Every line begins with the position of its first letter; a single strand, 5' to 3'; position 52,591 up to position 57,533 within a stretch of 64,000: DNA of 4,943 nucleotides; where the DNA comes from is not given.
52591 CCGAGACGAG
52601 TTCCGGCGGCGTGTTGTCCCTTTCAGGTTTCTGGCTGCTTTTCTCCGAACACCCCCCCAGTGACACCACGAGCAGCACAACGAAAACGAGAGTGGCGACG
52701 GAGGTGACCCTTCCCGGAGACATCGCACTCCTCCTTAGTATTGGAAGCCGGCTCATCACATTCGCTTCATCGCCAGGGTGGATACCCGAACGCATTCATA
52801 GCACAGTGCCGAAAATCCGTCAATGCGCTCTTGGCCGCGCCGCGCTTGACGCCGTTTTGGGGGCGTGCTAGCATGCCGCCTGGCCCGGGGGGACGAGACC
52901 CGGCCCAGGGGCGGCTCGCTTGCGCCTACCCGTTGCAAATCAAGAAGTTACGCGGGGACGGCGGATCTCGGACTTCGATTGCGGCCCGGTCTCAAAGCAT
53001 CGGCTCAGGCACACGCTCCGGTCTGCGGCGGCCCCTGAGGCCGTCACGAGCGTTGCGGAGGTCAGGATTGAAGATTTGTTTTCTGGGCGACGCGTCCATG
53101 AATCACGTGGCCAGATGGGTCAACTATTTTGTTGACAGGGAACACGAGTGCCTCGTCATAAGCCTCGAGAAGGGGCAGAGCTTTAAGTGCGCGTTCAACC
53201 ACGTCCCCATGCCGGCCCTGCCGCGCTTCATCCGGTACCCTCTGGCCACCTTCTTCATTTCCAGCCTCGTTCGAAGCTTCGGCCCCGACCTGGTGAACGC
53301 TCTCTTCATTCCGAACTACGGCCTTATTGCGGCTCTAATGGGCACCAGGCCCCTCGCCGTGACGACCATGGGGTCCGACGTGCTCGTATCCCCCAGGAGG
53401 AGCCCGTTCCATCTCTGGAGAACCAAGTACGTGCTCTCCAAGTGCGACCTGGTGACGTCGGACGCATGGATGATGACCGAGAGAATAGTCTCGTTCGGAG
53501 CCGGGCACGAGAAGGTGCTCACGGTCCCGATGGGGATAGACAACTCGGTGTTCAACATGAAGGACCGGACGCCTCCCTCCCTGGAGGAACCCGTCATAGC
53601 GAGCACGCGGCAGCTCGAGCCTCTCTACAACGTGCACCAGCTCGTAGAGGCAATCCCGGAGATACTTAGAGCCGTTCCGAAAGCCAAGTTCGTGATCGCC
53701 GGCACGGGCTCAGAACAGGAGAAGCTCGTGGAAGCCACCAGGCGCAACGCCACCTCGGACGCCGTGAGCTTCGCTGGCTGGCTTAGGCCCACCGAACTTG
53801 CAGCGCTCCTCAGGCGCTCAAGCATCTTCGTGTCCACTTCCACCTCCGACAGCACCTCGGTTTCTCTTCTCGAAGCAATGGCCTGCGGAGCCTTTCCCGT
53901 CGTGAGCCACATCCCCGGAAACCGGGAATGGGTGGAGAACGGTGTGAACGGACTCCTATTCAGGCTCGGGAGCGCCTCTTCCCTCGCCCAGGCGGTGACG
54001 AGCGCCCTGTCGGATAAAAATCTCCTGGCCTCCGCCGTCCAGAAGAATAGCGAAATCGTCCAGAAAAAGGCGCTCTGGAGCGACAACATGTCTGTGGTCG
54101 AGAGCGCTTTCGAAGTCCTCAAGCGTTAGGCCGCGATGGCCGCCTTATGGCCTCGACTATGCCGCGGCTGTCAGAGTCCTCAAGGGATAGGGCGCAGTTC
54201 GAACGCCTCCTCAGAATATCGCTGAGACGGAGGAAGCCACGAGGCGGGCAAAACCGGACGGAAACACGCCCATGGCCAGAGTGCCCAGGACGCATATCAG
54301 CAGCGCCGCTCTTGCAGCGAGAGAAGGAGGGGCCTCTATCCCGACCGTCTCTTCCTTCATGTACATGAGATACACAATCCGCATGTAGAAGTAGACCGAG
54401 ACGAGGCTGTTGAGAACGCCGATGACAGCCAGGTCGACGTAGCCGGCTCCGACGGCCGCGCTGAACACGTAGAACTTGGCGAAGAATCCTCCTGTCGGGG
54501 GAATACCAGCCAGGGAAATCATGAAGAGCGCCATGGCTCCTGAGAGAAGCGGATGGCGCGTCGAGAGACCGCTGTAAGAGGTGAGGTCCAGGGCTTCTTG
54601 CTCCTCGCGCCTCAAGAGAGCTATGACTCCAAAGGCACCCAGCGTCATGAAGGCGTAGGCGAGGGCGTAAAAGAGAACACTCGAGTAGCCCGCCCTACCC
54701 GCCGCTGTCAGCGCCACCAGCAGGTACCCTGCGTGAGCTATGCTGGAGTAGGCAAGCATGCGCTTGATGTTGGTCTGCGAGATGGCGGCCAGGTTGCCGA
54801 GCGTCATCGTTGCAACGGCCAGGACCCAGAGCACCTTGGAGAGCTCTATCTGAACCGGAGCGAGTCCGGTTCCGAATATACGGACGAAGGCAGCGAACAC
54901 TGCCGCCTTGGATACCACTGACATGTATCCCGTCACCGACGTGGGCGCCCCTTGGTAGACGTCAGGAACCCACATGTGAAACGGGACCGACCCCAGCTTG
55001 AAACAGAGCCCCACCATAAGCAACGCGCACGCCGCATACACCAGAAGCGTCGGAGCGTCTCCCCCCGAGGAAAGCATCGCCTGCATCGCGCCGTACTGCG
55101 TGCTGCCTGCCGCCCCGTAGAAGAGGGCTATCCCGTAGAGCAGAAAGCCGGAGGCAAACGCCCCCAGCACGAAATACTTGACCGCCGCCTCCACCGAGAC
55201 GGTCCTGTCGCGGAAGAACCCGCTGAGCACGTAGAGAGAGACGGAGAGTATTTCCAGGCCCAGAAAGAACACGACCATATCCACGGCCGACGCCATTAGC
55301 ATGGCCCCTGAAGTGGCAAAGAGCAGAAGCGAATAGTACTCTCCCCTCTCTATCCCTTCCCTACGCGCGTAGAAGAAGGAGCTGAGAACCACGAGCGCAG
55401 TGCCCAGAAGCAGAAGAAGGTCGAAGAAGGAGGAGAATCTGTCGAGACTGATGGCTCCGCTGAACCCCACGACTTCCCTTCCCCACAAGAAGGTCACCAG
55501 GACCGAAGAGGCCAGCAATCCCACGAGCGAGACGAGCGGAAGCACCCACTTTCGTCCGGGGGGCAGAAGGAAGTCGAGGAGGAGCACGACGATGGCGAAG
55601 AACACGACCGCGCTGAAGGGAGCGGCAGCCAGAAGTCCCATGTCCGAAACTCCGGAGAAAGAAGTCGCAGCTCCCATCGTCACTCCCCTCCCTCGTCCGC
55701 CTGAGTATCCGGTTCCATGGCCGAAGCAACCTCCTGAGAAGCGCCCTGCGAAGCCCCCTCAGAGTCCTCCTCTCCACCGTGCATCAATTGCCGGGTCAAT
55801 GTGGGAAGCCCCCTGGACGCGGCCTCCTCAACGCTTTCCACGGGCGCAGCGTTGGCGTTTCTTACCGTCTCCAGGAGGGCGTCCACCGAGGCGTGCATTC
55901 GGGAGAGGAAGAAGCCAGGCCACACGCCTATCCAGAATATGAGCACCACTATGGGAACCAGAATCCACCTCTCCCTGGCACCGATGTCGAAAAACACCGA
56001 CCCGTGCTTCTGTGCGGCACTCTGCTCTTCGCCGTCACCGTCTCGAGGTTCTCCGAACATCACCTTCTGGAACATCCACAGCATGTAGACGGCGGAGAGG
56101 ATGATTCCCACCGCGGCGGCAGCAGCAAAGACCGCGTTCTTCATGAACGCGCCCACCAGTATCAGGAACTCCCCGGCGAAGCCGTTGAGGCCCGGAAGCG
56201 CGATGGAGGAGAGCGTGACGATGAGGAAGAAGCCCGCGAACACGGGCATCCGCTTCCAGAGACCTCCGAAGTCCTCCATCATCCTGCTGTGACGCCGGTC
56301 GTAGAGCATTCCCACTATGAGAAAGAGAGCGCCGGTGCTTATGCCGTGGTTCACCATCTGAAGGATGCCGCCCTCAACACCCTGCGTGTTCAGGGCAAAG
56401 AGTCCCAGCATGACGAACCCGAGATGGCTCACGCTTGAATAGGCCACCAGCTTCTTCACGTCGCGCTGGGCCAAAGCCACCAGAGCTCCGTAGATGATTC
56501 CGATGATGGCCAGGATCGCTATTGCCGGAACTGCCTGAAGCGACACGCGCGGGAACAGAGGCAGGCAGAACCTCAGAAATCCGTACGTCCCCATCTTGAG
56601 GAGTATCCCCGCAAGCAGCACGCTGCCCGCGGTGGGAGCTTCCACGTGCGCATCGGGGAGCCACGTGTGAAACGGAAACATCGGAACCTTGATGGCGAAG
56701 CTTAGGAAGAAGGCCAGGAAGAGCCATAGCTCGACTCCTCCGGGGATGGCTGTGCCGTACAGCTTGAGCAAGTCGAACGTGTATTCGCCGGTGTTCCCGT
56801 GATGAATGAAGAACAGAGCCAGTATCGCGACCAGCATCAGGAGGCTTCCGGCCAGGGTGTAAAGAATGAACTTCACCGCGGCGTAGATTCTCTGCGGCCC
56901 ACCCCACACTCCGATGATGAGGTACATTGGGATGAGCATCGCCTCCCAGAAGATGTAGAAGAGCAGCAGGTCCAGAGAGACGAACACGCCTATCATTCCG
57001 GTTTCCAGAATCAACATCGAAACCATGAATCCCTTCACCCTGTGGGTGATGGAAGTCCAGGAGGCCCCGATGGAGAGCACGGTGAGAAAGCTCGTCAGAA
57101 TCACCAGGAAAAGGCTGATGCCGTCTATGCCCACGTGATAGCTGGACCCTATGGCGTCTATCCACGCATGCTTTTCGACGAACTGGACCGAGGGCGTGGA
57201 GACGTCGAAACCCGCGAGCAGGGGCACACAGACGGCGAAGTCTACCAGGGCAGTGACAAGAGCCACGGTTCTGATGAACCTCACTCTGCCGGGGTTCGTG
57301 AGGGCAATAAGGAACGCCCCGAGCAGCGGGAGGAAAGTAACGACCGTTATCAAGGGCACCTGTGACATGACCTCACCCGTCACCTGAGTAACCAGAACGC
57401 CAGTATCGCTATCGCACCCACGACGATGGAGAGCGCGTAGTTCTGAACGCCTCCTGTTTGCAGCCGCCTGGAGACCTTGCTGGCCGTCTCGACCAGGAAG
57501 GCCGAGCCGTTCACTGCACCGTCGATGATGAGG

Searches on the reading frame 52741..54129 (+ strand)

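Call 32: search_protein_families(library=ncbifam, proteins=[window:52741-54129:+], max_evalue=0.0001)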
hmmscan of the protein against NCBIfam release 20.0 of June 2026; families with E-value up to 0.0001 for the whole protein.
window:52741-54129:+ (462 aa): 26 families (the best 25 are shown)
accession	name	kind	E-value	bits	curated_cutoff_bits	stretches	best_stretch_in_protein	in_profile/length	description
NF041876.1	EPS_EpsE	equivalog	7.7e-22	78.1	400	1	255-440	184-376/389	exopolysaccharide biosynthesis GT4 family glycosyltransferase EpsE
NF038229.1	Glyco4_Geo_Pelo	equivalog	8.5e-22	77.6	400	1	173-444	47-320/338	GPMC system family 4 glycosyltransferase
TIGR03999.1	thiol_BshA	equivalog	3.8e-20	72.1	273.7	1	207-442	117-355/375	N-acetyl-alpha-D-glucosaminyl L-malate synthase BshA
TIGR04063.1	stp3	hypoth_equivalog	2.8e-19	69.3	442.05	1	230-460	153-395/397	TIGR04063 family PEP-CTERM/XrtA system glycosyltransferase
TIGR03088.1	stp2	hypoth_equivalog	3.5e-17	62.5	409.05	1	257-446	160-359/374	TIGR03088 family PEP-CTERM/XrtA system glycosyltransferase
NF047880.1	glyco_SdgA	exception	1.7e-11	43.4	800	1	286-433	318-464/488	serine-aspartate repeat adhesin O-glycosyltransferase SdgA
TIGR03449.1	mycothiol_MshA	equivalog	2.3e-11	43.3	462.5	1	244-456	175-399/406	D-inositol-3-phosphate glycosyltransferase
TIGR02918.1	TIGR02918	equivalog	6.1e-11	41.7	574.6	1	247-426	287-460/500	accessory Sec system glycosyltransferase GtfA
TIGR04005.1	wcaL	equivalog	8.2e-11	41.4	537.6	1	177-442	123-388/406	colanic acid biosynthesis glycosyltransferase WcaL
NF050063.1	ProtGlycPglJ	equivalog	1.1e-10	41.2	500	1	227-458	137-361/363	N-acetylgalactosamine-N,N'-diacetylbacillosaminyl-diphospho-undecaprenol 4-alpha-N-acetylgalactosaminyltransferase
NF049988.1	MGlcDAGSynMgs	equivalog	1.6e-10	40.9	400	1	298-440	228-367/398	alpha-monoglucosyldiacylglycerol synthase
TIGR04047.1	MSMEG_0565_glyc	hypoth_equivalog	3.1e-10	39.7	259.85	1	291-446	201-360/373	MSMEG_0565 family glycosyltransferase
NF038011.1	PelF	equivalog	3.7e-10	39.4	100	1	247-432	270-464/489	GT4 family glycosyltransferase PelF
NF053787.1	GlcN_PG_synth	equivalog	1e-09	37.7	480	1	151-457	50-356/361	N-acetylglucosaminyl phosphatidylglycerol synthase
NF047881.1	glyco_SdgB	exception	1.4e-08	33.9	800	1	259-431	299-468/496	serine-aspartate repeat adhesin O-glycosyltransferase SdgB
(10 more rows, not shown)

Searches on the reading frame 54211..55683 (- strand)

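Call 32: search_protein_families(library=ncbifam, proteins=[window:54211-55683:-], max_evalue=0.0001)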
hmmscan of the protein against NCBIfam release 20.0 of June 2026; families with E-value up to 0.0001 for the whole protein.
window:54211-55683:- (490 aa): 72 families (the best 25 are shown)
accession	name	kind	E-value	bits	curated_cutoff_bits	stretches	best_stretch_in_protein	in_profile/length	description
TIGR01770.1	NDH_I_N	subfamily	6.7e-132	440.8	332.6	1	19-476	3-469/472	NADH-quinone oxidoreductase subunit NuoN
NF004441.0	PRK05777.1-4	equivalog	4.8e-128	428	477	1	106-484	137-518/524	NADH-quinone oxidoreductase subunit NuoN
NF004442.0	PRK05777.1-5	equivalog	1.3e-127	426.8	523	1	15-487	6-479/483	NADH-quinone oxidoreductase subunit NuoN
NF004440.0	PRK05777.1-3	equivalog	3.1e-118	395.7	519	1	24-482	15-469/477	NADH-quinone oxidoreductase subunit NuoN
NF004446.0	PRK05777.2-4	equivalog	5e-106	355.8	590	1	23-477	17-486/502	NADH-quinone oxidoreductase subunit NuoN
NF002701.0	PRK02504.1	equivalog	1.8e-100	336.9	569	1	19-446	14-439/513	NAD(P)H-quinone oxidoreductase subunit N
NF004444.0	PRK05777.2-2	equivalog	2.3e-91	307.3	496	1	13-450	10-450/496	NADH-quinone oxidoreductase subunit NuoN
NF004439.0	PRK05777.1-1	equivalog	2.8e-87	293.7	531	1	17-485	8-481/485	NADH-quinone oxidoreductase subunit NuoN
NF004443.0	PRK05777.2-1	equivalog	1e-80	272.3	626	1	58-475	52-481/506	NADH-quinone oxidoreductase subunit NuoN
NF004445.0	PRK05777.2-3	equivalog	4.8e-79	266.5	408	1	26-471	16-464/475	NADH-quinone oxidoreductase subunit NuoN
NF004447.0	PRK05777.2-5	equivalog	1.2e-57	196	547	1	32-473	16-453/458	NADH-quinone oxidoreductase subunit NuoN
NF004448.0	PRK05777.2-6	equivalog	2.6e-56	191.7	869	1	61-443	58-444/492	NADH-quinone oxidoreductase subunit NuoN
NF006240.0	PRK08376.1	subfamily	2.7e-49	168.5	662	1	79-477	87-494/521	putative monovalent cation/H+ antiporter subunit D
NF006241.0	PRK08377.1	equivalog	1.2e-47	163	645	1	74-489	66-477/494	NADH dehydrogenase subunit N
TIGR01972.1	NDH_I_M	subfamily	9.8e-43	146.5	263.8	1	75-489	71-482/486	NADH-quinone oxidoreductase subunit M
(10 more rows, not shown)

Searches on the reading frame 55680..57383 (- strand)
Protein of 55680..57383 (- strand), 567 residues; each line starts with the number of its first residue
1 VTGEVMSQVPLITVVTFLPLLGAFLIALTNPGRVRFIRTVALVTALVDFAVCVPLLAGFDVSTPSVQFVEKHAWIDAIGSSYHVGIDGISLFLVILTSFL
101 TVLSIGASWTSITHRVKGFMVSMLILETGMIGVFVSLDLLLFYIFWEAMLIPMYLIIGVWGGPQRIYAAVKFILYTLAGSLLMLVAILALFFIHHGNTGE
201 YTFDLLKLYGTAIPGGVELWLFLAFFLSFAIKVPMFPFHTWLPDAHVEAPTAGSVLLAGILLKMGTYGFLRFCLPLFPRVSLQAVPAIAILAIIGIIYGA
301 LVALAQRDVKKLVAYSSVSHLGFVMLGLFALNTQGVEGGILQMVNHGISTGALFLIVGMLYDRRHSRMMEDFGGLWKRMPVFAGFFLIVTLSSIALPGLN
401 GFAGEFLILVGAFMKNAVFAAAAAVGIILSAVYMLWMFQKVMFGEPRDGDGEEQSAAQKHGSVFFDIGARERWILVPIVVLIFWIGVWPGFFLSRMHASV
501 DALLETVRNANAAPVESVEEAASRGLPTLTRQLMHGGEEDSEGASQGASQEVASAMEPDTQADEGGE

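Call 32: search_protein_families(library=ncbifam, proteins=[window:55680-57383:-], max_evalue=0.0001)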
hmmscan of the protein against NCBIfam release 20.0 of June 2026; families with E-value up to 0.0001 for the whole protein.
window:55680-57383:- (567 aa): 72 families (the best 25 are shown)
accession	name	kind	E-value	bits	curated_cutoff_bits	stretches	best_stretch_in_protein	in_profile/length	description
TIGR01972.1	NDH_I_M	subfamily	6.6e-194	645.1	263.8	1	13-506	2-485/486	NADH-quinone oxidoreductase subunit M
NF004499.0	PRK05846.1-3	equivalog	2.2e-180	600.7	585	1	7-513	2-494/502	NADH-quinone oxidoreductase subunit M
NF004500.0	PRK05846.1-4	equivalog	4.2e-170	566.9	550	1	6-519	1-518/525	NADH-quinone oxidoreductase subunit M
NF004501.0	PRK05846.1-5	subfamily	2.5e-165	550.9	598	1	6-509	1-489/492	NADH-quinone oxidoreductase subunit M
NF004505.0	PRK05846.2-5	equivalog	1.3e-162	542.1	700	1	11-510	4-488/508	NADH-quinone oxidoreductase subunit M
NF004506.0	PRK05846.2-6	equivalog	3.9e-137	458.5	789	1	6-504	1-490/493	NADH-quinone oxidoreductase subunit M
NF009212.0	PRK12561.1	subfamily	5.1e-136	454.5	645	1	6-517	3-509/531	NAD(P)H-quinone oxidoreductase subunit 4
NF004498.0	PRK05846.1-1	equivalog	1.8e-132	442.8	614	1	13-510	4-503/509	NADH-quinone oxidoreductase subunit M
NF002713.0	PRK02546.1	subfamily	8.1e-122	407.4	827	1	5-515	4-510/533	NAD(P)H-quinone oxidoreductase subunit 4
NF004504.0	PRK05846.2-3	equivalog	3.1e-118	396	785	1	6-495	6-485/499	NADH-quinone oxidoreductase subunit M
NF005060.0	PRK06473.1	equivalog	4.8e-110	368.6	747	1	12-509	2-487/500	NADH-quinone oxidoreductase subunit M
NF005611.0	PRK07363.1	equivalog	8.3e-99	331.4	764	1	12-517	2-495/501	NADH-quinone oxidoreductase subunit M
NF004502.0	PRK05846.2-1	equivalog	3.4e-89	299.9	791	1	11-446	5-453/500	NADH-quinone oxidoreductase subunit M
NF004503.0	PRK05846.2-2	subfamily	8.9e-68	229.7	720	1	76-498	66-484/490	NADH-quinone oxidoreductase subunit M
NF006419.0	PRK08668.1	equivalog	5e-53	180.8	617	1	12-496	4-474/613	NADH dehydrogenase subunit M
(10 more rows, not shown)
